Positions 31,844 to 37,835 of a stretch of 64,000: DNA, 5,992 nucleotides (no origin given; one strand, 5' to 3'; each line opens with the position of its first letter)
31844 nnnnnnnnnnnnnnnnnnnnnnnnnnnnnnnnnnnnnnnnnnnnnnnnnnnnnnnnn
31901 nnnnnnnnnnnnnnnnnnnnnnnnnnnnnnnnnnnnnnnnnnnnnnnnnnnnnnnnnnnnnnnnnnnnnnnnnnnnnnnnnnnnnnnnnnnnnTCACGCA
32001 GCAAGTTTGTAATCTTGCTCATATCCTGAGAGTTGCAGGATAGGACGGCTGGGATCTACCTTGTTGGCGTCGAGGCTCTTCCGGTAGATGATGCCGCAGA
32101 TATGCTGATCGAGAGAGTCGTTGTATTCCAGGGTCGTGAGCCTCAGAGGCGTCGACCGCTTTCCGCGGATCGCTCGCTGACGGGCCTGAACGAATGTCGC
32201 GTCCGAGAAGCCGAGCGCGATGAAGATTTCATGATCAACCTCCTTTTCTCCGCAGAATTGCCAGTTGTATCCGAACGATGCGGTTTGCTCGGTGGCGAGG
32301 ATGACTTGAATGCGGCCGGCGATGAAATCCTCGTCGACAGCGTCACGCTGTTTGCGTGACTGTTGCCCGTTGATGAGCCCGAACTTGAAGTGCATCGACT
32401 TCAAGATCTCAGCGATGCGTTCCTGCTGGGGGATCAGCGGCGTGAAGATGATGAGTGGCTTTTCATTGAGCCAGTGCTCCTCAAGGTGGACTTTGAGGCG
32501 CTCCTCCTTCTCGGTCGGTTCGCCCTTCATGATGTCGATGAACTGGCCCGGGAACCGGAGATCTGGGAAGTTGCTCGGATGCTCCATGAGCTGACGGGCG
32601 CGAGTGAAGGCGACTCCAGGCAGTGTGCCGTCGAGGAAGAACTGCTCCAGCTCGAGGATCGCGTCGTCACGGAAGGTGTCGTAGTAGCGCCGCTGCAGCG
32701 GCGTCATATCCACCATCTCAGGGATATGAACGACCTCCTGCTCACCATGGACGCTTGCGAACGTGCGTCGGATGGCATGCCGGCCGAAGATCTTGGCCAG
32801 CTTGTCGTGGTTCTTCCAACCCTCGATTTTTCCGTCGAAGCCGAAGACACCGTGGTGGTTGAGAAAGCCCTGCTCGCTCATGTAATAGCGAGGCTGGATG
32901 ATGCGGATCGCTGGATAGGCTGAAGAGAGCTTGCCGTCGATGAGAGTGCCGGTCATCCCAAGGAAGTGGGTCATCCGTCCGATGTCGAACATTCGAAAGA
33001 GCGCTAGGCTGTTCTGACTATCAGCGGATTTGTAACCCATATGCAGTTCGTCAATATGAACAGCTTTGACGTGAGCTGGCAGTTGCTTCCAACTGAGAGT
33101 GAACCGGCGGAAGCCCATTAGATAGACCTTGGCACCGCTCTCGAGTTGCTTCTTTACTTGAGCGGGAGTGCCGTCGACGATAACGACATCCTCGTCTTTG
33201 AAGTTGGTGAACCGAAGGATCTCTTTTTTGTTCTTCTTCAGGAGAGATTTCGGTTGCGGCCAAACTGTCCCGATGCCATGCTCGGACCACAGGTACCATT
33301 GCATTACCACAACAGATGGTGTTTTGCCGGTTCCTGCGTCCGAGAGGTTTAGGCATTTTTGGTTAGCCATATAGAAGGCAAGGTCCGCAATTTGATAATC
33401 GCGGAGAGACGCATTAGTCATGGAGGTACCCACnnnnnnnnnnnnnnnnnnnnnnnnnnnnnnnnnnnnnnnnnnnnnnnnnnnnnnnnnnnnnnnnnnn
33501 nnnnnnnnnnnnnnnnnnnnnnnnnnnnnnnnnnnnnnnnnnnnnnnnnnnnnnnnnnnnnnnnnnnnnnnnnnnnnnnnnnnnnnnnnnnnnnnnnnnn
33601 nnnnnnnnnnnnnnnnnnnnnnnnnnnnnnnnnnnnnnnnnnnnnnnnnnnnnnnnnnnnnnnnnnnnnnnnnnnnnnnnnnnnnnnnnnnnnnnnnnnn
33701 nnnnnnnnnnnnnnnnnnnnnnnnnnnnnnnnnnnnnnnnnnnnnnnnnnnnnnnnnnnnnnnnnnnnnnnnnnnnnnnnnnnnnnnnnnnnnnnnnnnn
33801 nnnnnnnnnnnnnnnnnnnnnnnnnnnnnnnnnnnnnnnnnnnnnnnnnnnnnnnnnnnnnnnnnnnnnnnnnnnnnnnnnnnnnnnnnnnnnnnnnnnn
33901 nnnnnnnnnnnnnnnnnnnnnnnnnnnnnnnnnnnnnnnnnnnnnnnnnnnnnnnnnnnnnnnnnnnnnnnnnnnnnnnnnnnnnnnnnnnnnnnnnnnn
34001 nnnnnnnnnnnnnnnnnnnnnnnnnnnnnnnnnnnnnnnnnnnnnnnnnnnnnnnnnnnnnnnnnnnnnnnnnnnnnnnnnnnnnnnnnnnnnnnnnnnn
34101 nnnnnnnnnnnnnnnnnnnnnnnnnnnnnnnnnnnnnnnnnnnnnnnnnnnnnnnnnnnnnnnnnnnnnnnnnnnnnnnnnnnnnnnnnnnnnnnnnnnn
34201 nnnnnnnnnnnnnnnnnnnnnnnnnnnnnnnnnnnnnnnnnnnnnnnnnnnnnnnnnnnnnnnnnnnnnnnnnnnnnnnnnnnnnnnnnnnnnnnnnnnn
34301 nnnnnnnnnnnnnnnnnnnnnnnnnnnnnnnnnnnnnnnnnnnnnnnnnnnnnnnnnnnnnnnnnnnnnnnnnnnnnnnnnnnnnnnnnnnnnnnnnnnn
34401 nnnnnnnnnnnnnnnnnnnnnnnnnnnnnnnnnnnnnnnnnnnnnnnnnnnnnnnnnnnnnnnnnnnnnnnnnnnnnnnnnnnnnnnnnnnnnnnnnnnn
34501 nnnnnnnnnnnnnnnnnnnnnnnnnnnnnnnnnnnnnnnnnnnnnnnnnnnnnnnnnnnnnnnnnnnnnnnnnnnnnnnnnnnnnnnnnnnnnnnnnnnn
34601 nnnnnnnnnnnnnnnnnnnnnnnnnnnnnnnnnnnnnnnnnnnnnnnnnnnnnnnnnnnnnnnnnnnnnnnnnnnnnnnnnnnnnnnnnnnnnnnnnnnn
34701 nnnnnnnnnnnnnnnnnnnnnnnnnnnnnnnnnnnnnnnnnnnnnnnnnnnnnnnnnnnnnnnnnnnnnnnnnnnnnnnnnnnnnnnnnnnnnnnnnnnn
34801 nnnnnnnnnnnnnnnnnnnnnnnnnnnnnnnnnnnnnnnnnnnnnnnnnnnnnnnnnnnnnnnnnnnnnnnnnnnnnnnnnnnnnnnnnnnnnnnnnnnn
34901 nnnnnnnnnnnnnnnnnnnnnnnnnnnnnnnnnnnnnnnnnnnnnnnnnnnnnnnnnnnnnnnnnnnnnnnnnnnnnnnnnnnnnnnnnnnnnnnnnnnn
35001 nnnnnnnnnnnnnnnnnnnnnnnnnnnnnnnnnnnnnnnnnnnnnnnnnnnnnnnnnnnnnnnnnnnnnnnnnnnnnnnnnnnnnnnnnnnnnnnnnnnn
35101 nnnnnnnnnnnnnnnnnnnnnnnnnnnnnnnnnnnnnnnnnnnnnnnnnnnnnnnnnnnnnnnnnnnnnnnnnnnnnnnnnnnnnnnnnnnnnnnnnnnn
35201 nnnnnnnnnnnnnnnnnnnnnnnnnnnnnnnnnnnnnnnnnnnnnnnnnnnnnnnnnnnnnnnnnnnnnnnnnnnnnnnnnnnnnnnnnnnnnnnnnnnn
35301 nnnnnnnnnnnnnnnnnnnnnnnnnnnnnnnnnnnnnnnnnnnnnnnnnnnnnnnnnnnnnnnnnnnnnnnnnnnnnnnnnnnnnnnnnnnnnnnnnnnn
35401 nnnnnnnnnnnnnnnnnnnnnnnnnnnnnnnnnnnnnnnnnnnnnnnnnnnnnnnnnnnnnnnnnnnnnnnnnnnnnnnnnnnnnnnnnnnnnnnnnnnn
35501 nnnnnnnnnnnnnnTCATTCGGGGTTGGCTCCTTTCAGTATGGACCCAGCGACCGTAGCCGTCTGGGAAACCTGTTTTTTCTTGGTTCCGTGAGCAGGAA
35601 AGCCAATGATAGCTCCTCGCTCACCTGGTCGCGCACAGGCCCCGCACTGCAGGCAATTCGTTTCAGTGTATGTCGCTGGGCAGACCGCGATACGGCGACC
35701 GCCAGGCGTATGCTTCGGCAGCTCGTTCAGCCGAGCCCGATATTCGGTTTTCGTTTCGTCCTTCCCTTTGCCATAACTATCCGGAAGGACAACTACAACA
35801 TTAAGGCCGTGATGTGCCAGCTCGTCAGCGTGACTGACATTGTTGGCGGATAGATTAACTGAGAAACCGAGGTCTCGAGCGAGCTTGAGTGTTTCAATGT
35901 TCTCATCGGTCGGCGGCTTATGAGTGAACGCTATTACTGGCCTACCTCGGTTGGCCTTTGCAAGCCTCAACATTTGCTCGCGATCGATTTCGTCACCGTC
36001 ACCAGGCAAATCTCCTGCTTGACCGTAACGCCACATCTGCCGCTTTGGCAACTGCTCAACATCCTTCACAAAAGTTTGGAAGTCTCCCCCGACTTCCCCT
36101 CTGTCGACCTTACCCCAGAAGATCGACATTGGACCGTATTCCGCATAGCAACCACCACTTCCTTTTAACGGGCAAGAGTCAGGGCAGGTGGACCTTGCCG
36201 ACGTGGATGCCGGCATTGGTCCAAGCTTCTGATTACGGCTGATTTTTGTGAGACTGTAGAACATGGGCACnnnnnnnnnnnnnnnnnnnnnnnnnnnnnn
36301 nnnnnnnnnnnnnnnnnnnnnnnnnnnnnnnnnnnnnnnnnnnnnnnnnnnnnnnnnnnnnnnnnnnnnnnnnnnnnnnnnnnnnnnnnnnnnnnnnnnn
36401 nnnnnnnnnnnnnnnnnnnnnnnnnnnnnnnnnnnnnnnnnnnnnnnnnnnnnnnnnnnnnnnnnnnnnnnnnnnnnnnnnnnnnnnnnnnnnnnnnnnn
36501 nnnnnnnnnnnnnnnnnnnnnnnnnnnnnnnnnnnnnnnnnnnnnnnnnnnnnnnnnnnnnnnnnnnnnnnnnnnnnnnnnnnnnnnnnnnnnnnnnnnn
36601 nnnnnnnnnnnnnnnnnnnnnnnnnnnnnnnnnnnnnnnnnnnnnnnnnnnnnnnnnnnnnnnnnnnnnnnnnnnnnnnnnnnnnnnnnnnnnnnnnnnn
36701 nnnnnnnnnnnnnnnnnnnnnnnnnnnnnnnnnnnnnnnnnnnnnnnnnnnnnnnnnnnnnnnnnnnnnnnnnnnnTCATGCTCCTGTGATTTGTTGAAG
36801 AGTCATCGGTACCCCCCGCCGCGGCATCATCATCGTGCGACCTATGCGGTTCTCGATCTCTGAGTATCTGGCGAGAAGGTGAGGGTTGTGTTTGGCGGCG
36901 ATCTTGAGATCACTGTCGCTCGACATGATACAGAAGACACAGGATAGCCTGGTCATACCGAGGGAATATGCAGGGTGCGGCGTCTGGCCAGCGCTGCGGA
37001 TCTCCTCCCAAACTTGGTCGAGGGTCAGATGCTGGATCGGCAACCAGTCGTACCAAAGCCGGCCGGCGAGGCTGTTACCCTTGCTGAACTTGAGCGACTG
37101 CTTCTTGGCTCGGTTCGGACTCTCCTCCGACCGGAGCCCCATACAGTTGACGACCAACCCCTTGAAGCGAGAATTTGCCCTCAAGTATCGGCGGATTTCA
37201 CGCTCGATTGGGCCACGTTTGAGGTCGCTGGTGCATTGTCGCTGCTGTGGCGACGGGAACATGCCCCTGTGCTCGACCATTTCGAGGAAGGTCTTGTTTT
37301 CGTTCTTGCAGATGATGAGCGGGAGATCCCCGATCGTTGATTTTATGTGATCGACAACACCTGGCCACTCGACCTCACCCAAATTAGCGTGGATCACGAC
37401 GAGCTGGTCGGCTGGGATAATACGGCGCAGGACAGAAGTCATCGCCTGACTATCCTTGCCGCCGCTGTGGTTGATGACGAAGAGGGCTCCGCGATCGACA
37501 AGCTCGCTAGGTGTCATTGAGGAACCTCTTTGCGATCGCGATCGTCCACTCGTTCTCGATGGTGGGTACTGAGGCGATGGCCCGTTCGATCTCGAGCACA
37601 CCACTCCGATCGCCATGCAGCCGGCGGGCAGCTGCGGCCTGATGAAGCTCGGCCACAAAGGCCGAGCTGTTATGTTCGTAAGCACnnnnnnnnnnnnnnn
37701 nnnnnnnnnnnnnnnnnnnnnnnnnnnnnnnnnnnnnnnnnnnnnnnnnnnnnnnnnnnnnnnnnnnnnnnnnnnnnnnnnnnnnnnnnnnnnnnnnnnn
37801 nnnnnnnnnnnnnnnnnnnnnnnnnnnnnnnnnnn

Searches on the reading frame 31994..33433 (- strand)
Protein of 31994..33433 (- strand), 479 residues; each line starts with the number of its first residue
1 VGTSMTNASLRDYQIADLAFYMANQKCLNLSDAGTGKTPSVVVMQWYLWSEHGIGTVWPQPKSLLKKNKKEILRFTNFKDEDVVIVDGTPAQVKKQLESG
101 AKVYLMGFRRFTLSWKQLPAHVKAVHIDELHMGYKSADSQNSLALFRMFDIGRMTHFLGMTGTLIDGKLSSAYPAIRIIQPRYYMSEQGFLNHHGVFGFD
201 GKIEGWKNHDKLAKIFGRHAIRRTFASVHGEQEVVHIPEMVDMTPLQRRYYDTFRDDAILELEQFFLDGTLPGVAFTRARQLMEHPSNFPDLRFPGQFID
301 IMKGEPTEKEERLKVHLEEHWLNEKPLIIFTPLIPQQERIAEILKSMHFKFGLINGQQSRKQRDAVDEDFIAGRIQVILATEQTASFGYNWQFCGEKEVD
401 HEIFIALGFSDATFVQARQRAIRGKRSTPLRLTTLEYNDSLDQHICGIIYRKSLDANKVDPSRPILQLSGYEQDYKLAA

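Call 9: search_protein_families(library=pfam, proteins=[window:31994-33433:-], max_evalue=0.001)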
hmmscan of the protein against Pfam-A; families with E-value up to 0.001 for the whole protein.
window:31994-33433:- (479 aa): 2 families
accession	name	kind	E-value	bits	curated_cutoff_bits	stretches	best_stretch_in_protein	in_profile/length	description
PF00271.37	Helicase_C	-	2.9e-07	31.1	23.5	1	313-424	6-109/110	Helicase conserved C-terminal domain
PF00176.29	SNF2-rel_dom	-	3.3e-06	26.9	24.9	1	27-262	20-261/290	SNF2-related domain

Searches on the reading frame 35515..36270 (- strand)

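Call 32: search_protein_families(library=pfam, proteins=[window:35515-36270:-], max_evalue=0.001)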
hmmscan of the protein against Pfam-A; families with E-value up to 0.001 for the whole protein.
window:35515-36270:- (251 aa): 1 family
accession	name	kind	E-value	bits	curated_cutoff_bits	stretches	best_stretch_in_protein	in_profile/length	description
PF23872.1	DUF7227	-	8.2e-79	264.7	27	1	3-238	1-221/223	Domain of unknown function (DUF7227)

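Call 61: search_protein_families(library=phrogs, proteins=[window:35515-36270:-], max_evalue=0.001)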
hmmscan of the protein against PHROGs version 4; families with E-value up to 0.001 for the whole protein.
window:35515-36270:- (251 aa): 1 family
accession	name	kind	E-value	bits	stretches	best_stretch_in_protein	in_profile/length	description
phrog_2554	-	unknown function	1.6e-40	140.6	1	9-240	311-525/529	-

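Call 87: search_protein_families(library=padloc, proteins=[window:35515-36270:-], max_evalue=0.01)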
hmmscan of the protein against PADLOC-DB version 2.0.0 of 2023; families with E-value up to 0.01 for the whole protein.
window:35515-36270:- (251 aa): 0 families

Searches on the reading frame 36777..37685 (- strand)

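Call 32: search_protein_families(library=pfam, proteins=[window:36777-37685:-], max_evalue=0.001)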
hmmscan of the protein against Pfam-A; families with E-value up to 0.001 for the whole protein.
window:36777-37685:- (302 aa): 1 family
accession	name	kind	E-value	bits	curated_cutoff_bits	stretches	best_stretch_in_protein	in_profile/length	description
PF01507.26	PAPS_reduct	-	2.6e-12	47.5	22.5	1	70-253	3-173/175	Phosphoadenosine phosphosulfate reductase domain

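Call 61: search_protein_families(library=phrogs, proteins=[window:36777-37685:-], max_evalue=0.001)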
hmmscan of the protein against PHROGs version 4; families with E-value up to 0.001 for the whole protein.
window:36777-37685:- (302 aa): 3 families
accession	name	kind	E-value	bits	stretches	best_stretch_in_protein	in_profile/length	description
phrog_424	-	moron, auxiliary metabolic gene and host takeover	6.4e-36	125.3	1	56-287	150-374/460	phosphoadenosine phosphosulfate reductase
phrog_15238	-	unknown function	1.3e-08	36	1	123-199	125-198/215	-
phrog_2302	-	moron, auxiliary metabolic gene and host takeover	4.8e-06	26.8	1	63-242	24-226/381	phosphoadenosine phosphosulfate reductase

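Call 87: search_protein_families(library=padloc, proteins=[window:36777-37685:-], max_evalue=0.01)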
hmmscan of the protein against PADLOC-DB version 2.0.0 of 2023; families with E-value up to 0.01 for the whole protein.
window:36777-37685:- (302 aa): 6 families
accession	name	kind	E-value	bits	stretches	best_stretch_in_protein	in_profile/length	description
PDLC02510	BrxP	-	6.7e-21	72.2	1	63-280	129-342/779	BrxP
PDLC02782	SspD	-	2.9e-13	48.2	1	70-279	3-200/277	SspD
PDLC02661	DndC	-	6.1e-10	36.7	1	69-237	25-212/468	DndC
PDLC02662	DndC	-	1.1e-08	32.6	1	69-229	29-208/481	DndC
PDLC02659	DndC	-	1e-05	22.4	1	69-232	31-213/586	DndC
PDLC02660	DndC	-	1e-05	22.4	1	69-232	31-213/586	DndC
